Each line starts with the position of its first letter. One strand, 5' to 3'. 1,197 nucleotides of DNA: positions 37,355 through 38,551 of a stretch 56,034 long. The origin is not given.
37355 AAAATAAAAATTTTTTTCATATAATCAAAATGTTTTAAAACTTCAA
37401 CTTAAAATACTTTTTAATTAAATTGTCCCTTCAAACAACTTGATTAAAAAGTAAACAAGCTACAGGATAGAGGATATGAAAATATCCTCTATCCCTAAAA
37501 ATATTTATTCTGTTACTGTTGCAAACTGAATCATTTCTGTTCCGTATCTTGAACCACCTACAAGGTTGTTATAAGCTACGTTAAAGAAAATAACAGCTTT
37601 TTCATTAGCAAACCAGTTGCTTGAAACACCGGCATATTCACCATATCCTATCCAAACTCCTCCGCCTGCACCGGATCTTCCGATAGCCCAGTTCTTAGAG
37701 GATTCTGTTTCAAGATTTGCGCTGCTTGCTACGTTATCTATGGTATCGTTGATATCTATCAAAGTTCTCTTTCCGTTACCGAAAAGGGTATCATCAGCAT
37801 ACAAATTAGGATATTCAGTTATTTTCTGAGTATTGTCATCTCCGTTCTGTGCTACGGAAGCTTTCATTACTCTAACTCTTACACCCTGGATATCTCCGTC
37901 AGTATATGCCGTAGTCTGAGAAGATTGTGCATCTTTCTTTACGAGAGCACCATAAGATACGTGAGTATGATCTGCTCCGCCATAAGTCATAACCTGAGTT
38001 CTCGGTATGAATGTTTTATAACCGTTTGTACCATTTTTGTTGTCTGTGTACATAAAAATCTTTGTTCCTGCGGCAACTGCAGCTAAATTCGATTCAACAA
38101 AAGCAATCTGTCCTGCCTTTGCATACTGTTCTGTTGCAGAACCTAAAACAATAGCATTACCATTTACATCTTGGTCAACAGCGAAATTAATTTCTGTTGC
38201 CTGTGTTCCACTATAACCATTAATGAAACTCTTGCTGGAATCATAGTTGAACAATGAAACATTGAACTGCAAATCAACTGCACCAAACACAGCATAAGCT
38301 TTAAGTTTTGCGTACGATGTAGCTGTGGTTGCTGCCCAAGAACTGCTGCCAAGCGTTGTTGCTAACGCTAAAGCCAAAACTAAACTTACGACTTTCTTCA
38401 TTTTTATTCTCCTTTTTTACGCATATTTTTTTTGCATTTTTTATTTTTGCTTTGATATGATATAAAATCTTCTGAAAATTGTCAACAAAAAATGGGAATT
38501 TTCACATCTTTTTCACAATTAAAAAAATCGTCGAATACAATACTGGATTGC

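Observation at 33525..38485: Five-gene secreted-protein operon that looks like an uncharacterised surface-fibre or surface-layer assembly system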

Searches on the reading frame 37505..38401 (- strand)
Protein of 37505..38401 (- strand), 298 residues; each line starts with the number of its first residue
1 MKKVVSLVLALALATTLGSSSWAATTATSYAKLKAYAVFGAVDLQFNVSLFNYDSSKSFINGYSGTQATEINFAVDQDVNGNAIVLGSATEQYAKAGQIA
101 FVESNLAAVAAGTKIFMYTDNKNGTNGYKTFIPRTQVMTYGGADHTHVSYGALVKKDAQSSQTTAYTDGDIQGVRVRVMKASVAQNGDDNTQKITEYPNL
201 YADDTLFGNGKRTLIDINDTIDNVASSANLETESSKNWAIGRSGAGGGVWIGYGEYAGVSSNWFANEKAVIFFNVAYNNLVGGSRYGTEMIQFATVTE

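Call 3: search_protein_families(library=pfam, proteins=[window:37505-38401:-], max_evalue=1)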
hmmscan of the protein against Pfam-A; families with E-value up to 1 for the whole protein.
window:37505-38401:- (298 aa): 0 families

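Call 4: search_protein_families(library=ncbifam, proteins=[window:37505-38401:-], max_evalue=1)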
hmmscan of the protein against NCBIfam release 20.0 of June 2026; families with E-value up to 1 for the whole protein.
window:37505-38401:- (298 aa): 0 families

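Call 8: find_homologous_proteins(query=window:37505-38401:-, max_evalue=0.001)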
Query window:37505-38401:- (298 aa): 1 proteins with E <= 0.001 among 3372 candidates.
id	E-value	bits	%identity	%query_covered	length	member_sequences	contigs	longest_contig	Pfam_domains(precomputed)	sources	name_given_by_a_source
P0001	9.4e-188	640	100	100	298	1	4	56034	-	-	-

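Call 10: find_encoding_contigs(protein=window:37505-38401:-, flank=10000, max_places=6)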
Protein window:37505-38401:- (298 aa): 4 contigs read that carry it; 3 places shown.
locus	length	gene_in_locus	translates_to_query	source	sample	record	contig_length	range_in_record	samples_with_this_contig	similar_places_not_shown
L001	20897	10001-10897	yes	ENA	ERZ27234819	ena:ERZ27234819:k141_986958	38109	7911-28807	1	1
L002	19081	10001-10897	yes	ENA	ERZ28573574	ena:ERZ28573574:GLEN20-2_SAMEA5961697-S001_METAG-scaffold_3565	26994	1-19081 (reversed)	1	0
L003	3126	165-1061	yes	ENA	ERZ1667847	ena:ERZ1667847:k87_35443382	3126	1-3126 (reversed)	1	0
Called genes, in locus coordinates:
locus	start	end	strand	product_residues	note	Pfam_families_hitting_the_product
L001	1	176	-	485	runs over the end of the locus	PF01276:OKR_DC_1, PF00266:Aminotran_5, PF01212:Beta_elim_lyase, PF00155:Aminotran_1_2, PF01041:DegT_DnrJ_EryC1 (weak), PF05889:SepSecS (weak), PF03711:OKR_DC_1_C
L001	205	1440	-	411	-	PF03435:Sacchrp_dh_NADP, PF16653:Sacchrp_dh_C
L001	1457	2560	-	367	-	PF02784:Orn_Arg_deC_N (weak), PF00278:Orn_DAP_Arg_deC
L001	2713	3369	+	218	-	PF02223:Thymidylate_kin, PF13521:AAA_28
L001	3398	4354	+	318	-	PF13177:DNA_pol3_delta2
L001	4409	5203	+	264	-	PF04468:PSP1, PF28472:PSP1_3rd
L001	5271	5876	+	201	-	PF02666:PS_Dcarbxylase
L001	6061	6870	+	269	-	PF01066:CDP-OH_P_transf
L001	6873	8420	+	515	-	PF00682:HMGL-like, PF22617:HCS_D2, PF08502:LeuA_dimer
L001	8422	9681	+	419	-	PF00330:Aconitase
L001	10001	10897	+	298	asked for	-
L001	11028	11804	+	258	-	-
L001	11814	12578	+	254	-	-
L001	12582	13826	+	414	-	-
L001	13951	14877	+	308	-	-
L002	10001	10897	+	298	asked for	-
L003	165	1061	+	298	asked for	-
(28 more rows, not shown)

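Call 23: search_protein_representatives(alignment_id=A1)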
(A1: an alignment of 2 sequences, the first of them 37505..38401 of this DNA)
Query: 2 sequences, 308 profile positions. Proteins with E-value up to 0.001 (for the whole library): 49; up to 1e-10: 35; up to 1e-30: 3. The best 49 are listed.
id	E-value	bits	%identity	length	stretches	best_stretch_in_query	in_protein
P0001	9.3e-161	550.7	-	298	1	1-308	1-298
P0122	2.2e-125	434.5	-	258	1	1-308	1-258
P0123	4.8e-39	150.9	-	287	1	1-308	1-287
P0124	7.5e-30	120.8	-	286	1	1-305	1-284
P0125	3.7e-29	118.5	-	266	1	1-305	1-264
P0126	6.9e-29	117.6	-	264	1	1-306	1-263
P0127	2.1e-28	116.0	-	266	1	1-306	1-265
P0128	9.0e-26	107.4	-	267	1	1-302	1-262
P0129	1.3e-25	106.8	-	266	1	1-308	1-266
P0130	1.0e-23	100.6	-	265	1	1-306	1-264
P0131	1.8e-22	96.5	-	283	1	1-305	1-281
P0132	2.1e-22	96.3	-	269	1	1-305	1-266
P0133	3.3e-22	95.7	-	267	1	1-303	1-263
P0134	9.8e-20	87.5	-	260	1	1-306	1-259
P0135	9.9e-19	84.2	-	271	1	1-305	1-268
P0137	5.4e-18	81.8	-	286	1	1-305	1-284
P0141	2.2e-16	76.5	-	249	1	1-306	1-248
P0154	3.2e-11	59.6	-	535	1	1-153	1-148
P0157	4.8e-10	55.7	-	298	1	1-304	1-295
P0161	2.8e-05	40.1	-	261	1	1-303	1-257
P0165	1.3e-04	37.8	-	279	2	1-139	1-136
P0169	9.9e-04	35.0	-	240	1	3-306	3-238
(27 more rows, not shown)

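Call 33: search_solved_structures(query=A2, max_evalue=10, show_alignments=1)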
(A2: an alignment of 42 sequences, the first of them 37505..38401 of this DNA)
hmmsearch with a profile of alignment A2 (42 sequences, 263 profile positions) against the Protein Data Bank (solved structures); distinct sequences matched with E-value up to 10: 0.

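Call 38: predict_structure(alignment_id=A2)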
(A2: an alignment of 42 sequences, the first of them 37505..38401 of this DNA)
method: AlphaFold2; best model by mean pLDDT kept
length: 298 residues; sequences in the alignment: 42
mean_pLDDT: 83.3   pTM: 0.79
mean pLDDT of the five models: 83.3, 83.2, 82.8, 82.1, 82.0
residues with pLDDT >= 90: 159; 70-90: 68; 50-70: 68; < 50: 3
segments of 3 or more residues with pLDDT < 50: none
pLDDT, mean of each block of 10 residues (from residue 1): 63 62 58 76 96 93 93 92 95 95 96 93 92 88 88 89 84 93 80 68 66 90 61 66 94 65 87 95 94 90
secondary structure, 60 per line:
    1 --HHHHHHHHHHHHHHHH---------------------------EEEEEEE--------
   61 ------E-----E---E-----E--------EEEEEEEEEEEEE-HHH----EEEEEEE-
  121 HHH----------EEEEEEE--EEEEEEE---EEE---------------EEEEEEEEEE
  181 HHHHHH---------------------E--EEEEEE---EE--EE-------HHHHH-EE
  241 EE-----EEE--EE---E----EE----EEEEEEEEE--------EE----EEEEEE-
elements in order: H3-18 E46-52 E92-104 E113-119 E134-140 E143-149 E153-155 E171-180 H181-186 E211-216 H233-237 E239-242 E248-250 E269-277 E292-297

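Call 41: fold_search(model_id=the predicted structure, library=pdb)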
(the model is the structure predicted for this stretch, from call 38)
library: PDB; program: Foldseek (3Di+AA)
matches with E <= 10: 209; with E <= 0.001: 0
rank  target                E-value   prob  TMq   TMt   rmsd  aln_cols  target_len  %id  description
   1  9ikk_A                5.5e-02  0.44  0.27  0.32  11.9       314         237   10  Cryo-EM structure of TLP-1b (released 2024-11-13)
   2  9hdi_MODEL_1_A        8.2e-02  0.16  0.19  0.27  13.1       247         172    8  N-terminally truncated CanA from Pyrodictium abyssi - K1-CanA (released 2025-08-20)
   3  7pnb_A                9.1e-02  0.28  0.22  0.30  13.7       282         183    7  Sulfolobus acidocaldarius 0406 filament. (released 2022-09-14)
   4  7uii                  9.1e-02  0.16  0.18  0.25  13.6       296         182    8  Cryo-EM of self-assembled cannula CanA (released 2023-04-12)
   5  6swh_B                4.0e-01  0.23  0.24  0.39  11.8       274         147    5  Crystal structure of the ternary complex between the type 1 pilus proteins FimC, FimI and FimA from E. coli (released 2020-10-07)
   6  3ml6_A                4.3e-01  0.02  0.10  0.09  21.2       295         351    8  a complex between Dishevelled2 and clathrin adaptor AP-2 (released 2010-08-11)
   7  3h85_A                4.5e-01  0.03  0.11  0.12  20.1       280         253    5  Molecular basis for the association of PIPKI gamma-p90 with the clathrin adaptor AP-2 (released 2009-11-24)
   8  5iqm_A                4.8e-01  0.11  0.20  0.35   9.9       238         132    8  Crystal structure of the E. coli type 1 pilus subunit FimG (engineered variant with substitution Q134E; N-terminal Fim (released 2016-07-06)
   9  3me0_B                6.3e-01  0.13  0.21  0.38  10.1       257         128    7  Structure of the E. coli chaperone PAPD in complex with the pilin domain of the PapGII adhesin (released 2011-04-27)
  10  5d55_B                7.0e-01  0.11  0.17  0.29  14.0       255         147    7  Crystal structure of the E. coli Hda pilus minor tip subunit, HdaB (released 2016-08-10)
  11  6k73_D                7.4e-01  0.02  0.12  0.11  28.5       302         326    7  Chaperone-tip adhesin complex is vital for synergistic activation of CFA/I fimbriae biogenesis (released 2020-06-10)
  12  3nbj_A                8.3e-01  0.03  0.15  0.09  17.4       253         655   10  Crystal Structure of Y305F mutant of the copper amine oxidase from Hansenula polymorpha expressed in yeast (released 2010-08-25)
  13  4b60_A                8.7e-01  0.01  0.08  0.08  23.8       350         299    7  Structure of rFnBPA(189-505) in complex with fibrinogen gamma chain C- terminal peptide (released 2013-10-09)
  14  1oac_A                9.2e-01  0.04  0.18  0.10  18.1       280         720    9  CRYSTAL STRUCTURE OF A QUINOENZYME: COPPER AMINE OXIDASE OF ESCHERICHIA COLI AT 2 ANGSTROEMS RESOLUTION (released 1996-04-03)
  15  8dws_A                9.2e-01  0.02  0.11  0.10  21.0       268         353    6  Full-length E47K SPOP (released 2023-01-18)
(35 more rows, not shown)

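Call 81: fold_search(model_id=the predicted structure, library=viral)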
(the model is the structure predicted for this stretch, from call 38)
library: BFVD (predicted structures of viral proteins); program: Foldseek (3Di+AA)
matches with E <= 10: 312; with E <= 0.001: 0
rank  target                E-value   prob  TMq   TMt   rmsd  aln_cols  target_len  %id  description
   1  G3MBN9                1.1e-01  0.33  0.24  0.34  10.5       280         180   10  Gp173 [Bacillus phage G]
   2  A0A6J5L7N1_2          1.2e-01  0.20  0.21  0.10  13.5       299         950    9  Uncharacterized protein [uncultured Caudovirales phage]
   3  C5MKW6                1.5e-01  0.04  0.09  0.09  30.9       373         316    8  Membrane protein UL148 [Human cytomegalovirus]
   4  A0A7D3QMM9            1.6e-01  0.07  0.17  0.16  16.4       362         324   10  (no name in the UniProt tables at hand)
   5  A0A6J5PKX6            1.8e-01  0.23  0.27  0.34  12.0       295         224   12  Uncharacterized protein [uncultured Caudovirales phage]
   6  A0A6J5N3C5            2.0e-01  0.12  0.20  0.11  16.0       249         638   10  Peptidase S74 domain-containing protein [uncultured Caudovirales phage]
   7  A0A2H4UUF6            2.0e-01  0.01  0.08  0.04  25.6       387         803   10  Uncharacterized protein [Bodo saltans virus]
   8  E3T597                2.3e-01  0.03  0.11  0.07  24.8       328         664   10  Uncharacterized protein [Cafeteria roenbergensis virus (strain BV-PW1)]
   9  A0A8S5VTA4            2.3e-01  0.03  0.13  0.06  26.6       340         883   10  (no name in the UniProt tables at hand)
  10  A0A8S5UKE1            2.5e-01  0.12  0.18  0.17  21.6       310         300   12  Uncharacterized protein [Inoviridae sp. ct4fI15]
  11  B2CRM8                2.8e-01  0.06  0.17  0.13  19.1       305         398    6  Uncharacterized protein [Betalipothrixvirus uzonense]
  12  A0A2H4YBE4            3.5e-01  0.08  0.19  0.22  20.4       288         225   11  (no name in the UniProt tables at hand)
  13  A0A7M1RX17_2          3.5e-01  0.03  0.12  0.05  22.2       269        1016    9  Stabilization protein [uncultured phage cr108_1]
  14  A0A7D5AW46            3.7e-01  0.04  0.09  0.12  24.2       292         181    9  (no name in the UniProt tables at hand)
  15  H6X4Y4                4.0e-01  0.09  0.19  0.10  15.2       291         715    8  Putative tail fiber protein [Klebsiella phage vB_KleM_RaK2]
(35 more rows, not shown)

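Call 86: list_cluster_members(proteins=[P0123, P0124, P0131, P0137, P0141, P0154, P0157, P0161, P0165, P0169])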
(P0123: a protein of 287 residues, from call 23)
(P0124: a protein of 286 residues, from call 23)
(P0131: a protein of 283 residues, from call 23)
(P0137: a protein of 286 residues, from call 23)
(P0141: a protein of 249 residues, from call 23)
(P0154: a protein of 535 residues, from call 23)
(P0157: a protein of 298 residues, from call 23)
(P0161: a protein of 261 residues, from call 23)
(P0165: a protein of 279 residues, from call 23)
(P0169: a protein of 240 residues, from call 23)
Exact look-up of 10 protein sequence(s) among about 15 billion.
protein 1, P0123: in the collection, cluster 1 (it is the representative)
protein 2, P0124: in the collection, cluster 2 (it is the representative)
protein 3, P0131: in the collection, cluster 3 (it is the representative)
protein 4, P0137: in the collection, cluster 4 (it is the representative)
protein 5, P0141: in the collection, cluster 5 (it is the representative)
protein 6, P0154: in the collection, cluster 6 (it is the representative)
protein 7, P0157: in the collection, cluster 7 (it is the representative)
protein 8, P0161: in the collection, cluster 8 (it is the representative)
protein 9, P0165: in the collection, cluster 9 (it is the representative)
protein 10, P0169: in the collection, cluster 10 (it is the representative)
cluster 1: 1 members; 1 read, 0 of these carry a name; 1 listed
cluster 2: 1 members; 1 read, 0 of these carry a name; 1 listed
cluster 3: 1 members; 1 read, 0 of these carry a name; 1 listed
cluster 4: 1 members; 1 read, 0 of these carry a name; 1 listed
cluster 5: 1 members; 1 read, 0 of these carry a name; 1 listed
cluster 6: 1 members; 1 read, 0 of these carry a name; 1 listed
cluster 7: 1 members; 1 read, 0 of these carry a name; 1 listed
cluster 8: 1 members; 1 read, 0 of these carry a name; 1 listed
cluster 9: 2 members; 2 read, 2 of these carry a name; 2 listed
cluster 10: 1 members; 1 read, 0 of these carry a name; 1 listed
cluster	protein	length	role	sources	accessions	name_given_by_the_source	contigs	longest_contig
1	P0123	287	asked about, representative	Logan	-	-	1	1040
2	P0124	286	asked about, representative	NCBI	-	-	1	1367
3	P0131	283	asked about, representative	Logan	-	-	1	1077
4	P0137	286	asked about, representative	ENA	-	-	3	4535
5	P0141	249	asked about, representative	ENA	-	-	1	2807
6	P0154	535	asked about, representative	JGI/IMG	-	-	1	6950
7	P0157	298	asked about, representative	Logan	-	-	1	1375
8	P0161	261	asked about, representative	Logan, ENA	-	-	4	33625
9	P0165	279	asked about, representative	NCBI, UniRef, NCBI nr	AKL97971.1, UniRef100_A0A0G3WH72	exported protein of unknown function [Endomicrobium proavitum] | DUF4198 domain-containing protein n=2 Tax=Endomicrobium proavitum TaxID=1408281 ...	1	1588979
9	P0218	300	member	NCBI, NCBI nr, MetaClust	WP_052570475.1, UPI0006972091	hypothetical protein [Endomicrobium proavitum] | status=active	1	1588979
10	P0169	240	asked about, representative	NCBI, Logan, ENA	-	-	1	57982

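Call 87: find_encoding_contigs(protein=P0165, flank=10000, max_places=1)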
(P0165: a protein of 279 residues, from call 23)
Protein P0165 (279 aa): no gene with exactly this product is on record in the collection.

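Call 88: find_encoding_contigs(protein=P0218, flank=10000, max_places=1)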
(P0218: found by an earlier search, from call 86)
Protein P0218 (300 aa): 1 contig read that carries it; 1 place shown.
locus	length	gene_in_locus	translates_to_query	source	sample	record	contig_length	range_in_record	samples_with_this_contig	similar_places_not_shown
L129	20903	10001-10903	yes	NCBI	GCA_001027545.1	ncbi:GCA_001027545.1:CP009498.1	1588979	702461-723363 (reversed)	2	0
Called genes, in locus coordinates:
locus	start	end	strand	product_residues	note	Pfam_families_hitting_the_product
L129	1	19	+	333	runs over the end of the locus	PF01595:CNNM, PF00571:CBS (weak)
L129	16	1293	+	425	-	PF01595:CNNM, PF00571:CBS, PF03471:CorC_HlyC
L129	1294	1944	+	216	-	PF11967:RecO_N, PF02565:RecO_C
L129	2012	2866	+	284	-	PF02091:tRNA-synt_2e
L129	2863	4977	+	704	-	PF02092:tRNA_synt_2f, PF05746:DALR_1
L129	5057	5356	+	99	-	PF01541:GIY-YIG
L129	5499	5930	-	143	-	PF09424:YqeY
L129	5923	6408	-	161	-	PF02643:DUF192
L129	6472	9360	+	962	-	PF05547:Peptidase_M6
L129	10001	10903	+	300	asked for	-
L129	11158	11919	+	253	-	-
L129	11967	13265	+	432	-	-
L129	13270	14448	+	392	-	-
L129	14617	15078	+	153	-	-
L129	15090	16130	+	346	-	-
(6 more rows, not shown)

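Call 94: search_protein_families(library=pfam, alignment_id=A2, max_evalue=0.1)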
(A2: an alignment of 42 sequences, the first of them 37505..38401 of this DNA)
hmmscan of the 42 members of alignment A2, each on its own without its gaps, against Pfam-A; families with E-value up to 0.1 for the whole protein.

A. member 1, window:37505-38401:- (298 aa): 0 families

B. families by the number of members that match (of 42 scanned): 13 families
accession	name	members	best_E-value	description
PF14030.11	DUF4245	1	0.044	Protein of unknown function (DUF4245)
PF12690.13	BsuPI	1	0.045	Intracellular proteinase inhibitor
PF08327.17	AHSA1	1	0.048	Activator of Hsp90 ATPase homolog 1-like protein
PF14321.11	DUF4382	1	0.055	Domain of unknown function (DUF4382)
PF02937.20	COX6C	1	0.061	Cytochrome c oxidase subunit VIc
PF21852.1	DUF6911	1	0.061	Family of unknown function (DUF6911)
PF20658.2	MSG_insertion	1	0.062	Malate synthase G, alpha-beta insertion domain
PF22058.2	X25_BaPul_like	1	0.067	Pullulanase X25 domain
PF11777.13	DUF3316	1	0.068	Protein of unknown function (DUF3316)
PF25778.1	DUF7948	1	0.08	Domain of unknown function (DUF7948)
PF18478.7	PIN_10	1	0.083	PIN like domain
PF24584.1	Ig_CYK3_C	1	0.095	CYK3 C-terminal Ig-like domain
PF19898.4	DUF6371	1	0.097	Domain of unknown function (DUF6371)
